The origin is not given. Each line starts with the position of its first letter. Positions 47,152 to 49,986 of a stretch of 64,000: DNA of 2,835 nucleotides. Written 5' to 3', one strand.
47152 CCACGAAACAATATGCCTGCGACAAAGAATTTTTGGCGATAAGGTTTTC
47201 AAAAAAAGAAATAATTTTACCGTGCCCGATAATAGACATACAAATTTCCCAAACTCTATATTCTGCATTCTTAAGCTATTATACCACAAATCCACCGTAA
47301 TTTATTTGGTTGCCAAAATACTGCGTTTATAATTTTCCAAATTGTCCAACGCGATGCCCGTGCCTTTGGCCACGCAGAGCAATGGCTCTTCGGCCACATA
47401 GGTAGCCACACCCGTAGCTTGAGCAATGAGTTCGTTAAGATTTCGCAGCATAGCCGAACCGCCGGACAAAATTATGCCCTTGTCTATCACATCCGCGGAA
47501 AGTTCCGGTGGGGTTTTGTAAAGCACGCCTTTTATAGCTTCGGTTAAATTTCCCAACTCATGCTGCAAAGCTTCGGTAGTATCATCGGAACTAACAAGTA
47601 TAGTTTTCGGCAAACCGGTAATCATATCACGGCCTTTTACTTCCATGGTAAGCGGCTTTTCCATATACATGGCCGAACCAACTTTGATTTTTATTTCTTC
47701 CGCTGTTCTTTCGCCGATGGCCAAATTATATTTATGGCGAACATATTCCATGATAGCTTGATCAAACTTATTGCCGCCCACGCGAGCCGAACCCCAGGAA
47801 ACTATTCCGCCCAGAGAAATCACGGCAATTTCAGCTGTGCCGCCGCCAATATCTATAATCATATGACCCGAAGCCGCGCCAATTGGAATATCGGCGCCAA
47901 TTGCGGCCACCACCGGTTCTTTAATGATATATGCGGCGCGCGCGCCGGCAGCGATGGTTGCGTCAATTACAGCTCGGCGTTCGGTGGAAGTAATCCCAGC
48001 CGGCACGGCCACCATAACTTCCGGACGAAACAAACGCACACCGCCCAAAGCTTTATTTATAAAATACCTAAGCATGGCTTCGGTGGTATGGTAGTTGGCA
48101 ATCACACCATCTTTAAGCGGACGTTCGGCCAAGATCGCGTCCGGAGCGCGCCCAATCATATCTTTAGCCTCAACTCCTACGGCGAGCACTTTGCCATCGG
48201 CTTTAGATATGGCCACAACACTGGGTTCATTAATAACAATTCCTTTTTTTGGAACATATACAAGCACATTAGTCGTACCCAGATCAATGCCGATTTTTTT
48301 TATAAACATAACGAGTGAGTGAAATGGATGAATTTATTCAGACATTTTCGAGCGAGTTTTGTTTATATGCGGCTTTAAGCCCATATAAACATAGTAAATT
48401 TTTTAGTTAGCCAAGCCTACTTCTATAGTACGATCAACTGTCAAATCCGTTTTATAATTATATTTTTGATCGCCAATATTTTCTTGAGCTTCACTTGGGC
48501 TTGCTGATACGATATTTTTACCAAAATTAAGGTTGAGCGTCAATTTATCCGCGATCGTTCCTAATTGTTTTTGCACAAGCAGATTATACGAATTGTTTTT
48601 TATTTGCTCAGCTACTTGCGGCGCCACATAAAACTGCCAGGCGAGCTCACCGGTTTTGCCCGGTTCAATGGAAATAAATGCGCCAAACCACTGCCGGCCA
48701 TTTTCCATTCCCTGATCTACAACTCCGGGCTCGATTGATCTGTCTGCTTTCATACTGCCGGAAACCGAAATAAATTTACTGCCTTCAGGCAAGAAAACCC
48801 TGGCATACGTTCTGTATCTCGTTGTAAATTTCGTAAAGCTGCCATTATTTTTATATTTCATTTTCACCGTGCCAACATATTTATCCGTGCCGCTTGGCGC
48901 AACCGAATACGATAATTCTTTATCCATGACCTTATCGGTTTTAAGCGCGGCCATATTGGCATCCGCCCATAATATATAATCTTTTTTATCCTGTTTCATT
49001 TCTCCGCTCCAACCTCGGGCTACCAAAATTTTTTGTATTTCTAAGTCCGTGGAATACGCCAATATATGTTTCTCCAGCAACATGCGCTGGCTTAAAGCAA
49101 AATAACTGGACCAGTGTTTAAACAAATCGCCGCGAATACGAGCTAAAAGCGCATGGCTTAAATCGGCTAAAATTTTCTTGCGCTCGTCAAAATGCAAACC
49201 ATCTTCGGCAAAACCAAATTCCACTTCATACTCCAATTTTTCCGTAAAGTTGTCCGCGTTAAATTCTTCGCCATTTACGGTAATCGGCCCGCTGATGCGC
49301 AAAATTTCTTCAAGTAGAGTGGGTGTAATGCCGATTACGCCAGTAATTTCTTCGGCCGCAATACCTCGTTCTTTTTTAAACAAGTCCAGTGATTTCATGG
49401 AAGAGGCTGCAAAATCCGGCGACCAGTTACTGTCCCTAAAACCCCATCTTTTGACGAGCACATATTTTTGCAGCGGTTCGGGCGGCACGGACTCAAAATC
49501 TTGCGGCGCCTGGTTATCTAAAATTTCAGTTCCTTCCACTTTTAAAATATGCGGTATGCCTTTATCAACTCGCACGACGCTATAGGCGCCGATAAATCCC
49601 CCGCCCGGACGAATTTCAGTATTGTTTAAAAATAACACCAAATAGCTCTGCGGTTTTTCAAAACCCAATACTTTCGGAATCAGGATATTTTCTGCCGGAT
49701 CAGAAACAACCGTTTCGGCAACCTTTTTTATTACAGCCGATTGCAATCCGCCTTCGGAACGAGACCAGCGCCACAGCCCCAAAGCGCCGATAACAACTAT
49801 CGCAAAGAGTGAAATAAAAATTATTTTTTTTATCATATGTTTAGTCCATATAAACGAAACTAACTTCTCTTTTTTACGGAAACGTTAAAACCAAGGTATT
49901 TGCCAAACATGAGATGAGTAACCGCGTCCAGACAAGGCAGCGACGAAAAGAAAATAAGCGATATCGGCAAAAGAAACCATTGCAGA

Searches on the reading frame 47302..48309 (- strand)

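Call 57: search_protein_families(library=pfam, proteins=[window:47302-48309:-], max_evalue=0.00001)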
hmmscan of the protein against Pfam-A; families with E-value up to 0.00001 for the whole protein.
window:47302-48309:- (335 aa): 5 families
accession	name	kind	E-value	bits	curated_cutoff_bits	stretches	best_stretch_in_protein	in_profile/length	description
PF06723.19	MreB_Mbl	-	6.1e-131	436.6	27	1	4-328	2-326/327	MreB/Mbl protein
PF00012.26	HSP70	-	6.2e-12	45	20.6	1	97-197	135-241/599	Hsp70 protein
PF14450.12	FtsA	-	1.1e-10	42.4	31.8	1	151-307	2-111/127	Cell division protein FtsA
PF00022.25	Actin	-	2.8e-07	29.9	27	0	30-193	32-190/410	Actin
PF11104.14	PilM_2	-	1.1e-06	28.3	27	0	278-307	277-306/340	Type IV pilus assembly protein PilM;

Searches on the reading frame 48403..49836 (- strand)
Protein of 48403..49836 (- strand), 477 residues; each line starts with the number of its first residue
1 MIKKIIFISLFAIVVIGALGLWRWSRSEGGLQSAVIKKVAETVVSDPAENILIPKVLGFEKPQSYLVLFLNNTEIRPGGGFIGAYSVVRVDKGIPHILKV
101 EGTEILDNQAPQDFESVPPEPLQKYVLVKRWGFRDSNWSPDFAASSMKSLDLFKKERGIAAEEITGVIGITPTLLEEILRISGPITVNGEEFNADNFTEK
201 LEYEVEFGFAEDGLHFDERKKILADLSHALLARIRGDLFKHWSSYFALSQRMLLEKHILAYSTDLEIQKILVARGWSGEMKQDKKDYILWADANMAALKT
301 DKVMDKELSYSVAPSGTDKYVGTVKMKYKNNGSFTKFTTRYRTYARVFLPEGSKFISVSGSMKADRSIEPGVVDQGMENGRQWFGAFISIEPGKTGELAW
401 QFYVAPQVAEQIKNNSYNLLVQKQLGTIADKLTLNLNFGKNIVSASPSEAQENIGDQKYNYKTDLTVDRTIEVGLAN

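Call 57: search_protein_families(library=pfam, proteins=[window:48403-49836:-], max_evalue=0.00001)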
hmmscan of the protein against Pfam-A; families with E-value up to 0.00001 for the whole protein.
window:48403-49836:- (477 aa): 1 family
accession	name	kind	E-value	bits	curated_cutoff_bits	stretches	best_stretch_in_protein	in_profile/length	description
PF13196.11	DUF4012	-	2.4e-25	90.1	28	1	61-204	2-142/144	Protein of unknown function (DUF4012)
